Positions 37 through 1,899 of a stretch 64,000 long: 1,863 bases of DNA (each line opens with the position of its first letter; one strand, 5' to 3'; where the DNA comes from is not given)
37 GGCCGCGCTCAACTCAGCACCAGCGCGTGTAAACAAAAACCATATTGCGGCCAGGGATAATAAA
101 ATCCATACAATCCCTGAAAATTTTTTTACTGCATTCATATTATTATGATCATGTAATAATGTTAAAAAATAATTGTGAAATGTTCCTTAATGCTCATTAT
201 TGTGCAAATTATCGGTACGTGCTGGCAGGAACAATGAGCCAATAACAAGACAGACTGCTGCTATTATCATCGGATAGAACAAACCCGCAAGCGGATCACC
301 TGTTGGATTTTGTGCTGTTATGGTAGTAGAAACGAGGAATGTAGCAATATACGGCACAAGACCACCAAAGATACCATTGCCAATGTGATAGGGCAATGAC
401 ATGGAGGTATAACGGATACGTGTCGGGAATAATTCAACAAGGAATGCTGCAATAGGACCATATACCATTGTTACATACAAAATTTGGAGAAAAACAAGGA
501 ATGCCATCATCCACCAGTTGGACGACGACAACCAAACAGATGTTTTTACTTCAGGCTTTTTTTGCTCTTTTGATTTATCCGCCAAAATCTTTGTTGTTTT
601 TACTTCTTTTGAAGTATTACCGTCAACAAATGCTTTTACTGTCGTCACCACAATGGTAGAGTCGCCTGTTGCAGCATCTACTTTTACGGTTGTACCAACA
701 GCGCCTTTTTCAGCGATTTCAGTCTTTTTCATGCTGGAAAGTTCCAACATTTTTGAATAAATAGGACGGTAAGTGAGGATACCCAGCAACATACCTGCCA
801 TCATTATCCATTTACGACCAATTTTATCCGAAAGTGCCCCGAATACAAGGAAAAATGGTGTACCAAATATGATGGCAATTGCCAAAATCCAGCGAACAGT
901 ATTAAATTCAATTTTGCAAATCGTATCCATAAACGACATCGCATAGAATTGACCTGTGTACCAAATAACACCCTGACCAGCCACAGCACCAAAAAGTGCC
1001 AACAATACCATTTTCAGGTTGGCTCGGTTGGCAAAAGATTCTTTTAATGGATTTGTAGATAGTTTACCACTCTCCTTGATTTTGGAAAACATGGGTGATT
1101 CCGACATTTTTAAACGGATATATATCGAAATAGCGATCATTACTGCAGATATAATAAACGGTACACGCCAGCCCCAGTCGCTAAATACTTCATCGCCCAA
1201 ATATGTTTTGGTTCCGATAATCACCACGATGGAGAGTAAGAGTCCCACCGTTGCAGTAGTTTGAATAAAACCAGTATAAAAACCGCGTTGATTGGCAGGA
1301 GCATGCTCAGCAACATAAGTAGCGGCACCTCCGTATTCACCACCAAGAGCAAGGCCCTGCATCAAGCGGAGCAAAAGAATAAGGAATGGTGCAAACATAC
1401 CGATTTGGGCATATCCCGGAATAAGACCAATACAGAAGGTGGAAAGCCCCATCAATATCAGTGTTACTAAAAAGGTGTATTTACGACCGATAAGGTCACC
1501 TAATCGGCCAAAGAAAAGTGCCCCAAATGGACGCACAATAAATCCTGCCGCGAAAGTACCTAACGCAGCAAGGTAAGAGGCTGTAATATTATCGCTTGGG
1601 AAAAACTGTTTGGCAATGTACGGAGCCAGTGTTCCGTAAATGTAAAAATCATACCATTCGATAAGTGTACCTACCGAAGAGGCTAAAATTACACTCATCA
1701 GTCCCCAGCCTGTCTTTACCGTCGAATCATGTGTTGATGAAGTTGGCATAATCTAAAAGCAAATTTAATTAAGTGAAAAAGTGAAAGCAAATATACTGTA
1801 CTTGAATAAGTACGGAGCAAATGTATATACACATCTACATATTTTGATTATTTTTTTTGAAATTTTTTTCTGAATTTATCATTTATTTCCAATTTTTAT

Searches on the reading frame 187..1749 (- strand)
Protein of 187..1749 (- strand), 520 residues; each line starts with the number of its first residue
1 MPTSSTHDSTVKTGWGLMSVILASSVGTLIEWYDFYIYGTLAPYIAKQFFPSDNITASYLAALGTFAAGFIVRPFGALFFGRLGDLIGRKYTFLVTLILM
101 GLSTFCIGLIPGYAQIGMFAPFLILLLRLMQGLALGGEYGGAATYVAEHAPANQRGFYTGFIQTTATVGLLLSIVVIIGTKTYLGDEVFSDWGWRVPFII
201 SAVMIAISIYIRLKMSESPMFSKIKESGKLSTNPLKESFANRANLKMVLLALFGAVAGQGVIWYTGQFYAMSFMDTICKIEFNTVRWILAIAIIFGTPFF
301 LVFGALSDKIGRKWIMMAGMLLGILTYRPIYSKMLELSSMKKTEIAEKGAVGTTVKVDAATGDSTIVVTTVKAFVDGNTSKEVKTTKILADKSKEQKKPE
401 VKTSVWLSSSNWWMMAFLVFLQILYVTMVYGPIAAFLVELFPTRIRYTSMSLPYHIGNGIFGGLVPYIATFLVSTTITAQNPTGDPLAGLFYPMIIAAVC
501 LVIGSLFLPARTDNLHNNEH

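Call 45: search_protein_families(library=pfam, proteins=[window:187-1749:-], max_evalue=0.00001)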
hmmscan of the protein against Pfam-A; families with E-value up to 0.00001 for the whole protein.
window:187-1749:- (520 aa): 2 families
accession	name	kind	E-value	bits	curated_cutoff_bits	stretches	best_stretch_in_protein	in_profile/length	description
PF00083.30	Sugar_tr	-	2.7e-32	112.7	22.3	1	22-229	3-205/452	Sugar (and other) transporter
PF07690.21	MFS_1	-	3.5e-30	105.5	33.4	1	26-327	3-282/347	Major Facilitator Superfamily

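Call 47: find_encoding_contigs(protein=window:187-1749:-, flank=10000, max_places=2)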
Protein window:187-1749:- (520 aa): 6 contigs read that carry it; 2 places shown.
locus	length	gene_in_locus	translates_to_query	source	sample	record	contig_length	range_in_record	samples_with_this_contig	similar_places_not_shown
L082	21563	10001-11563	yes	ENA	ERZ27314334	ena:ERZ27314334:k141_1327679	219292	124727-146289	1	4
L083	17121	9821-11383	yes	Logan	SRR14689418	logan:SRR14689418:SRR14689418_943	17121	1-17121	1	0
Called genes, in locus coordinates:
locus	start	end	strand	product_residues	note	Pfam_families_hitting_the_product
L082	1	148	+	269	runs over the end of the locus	-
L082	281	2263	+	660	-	PF03935:SKN1_KRE6_Sbg1 (weak), PF00722:Glyco_hydro_16, PF26113:GH16_XgeA (weak), PF03935:SKN1_KRE6_Sbg1 (weak), PF19408:PKD_6, PF02018:CBM_4_9, PF18962:Por_Secre_tail (weak)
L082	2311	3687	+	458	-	PF17125:Methyltr_RsmF_N, PF01189:Methyltr_RsmB-F, PF13636:Methyltranf_PUA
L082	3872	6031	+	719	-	PF00916:Sulfate_transp, PF16983:MFS_MOT1 (weak), PF00484:Pro_CA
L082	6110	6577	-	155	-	PF12867:DinB_2 (weak)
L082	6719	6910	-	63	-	-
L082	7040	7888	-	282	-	PF20736:Glyco_hydro127M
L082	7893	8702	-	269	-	PF05721:PhyH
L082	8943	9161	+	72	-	-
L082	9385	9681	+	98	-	PF12840:HTH_20, PF01022:HTH_5, PF01047:MarR (weak)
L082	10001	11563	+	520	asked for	PF00083:Sugar_tr, PF07690:MFS_1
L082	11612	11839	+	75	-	PF20664:DUF6814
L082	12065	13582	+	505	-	-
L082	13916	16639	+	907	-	PF00474:SSF (faint), PF00512:HisKA, PF02518:HATPase_c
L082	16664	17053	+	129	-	PF00072:Response_reg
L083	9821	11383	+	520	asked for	PF00083:Sugar_tr, PF07690:MFS_1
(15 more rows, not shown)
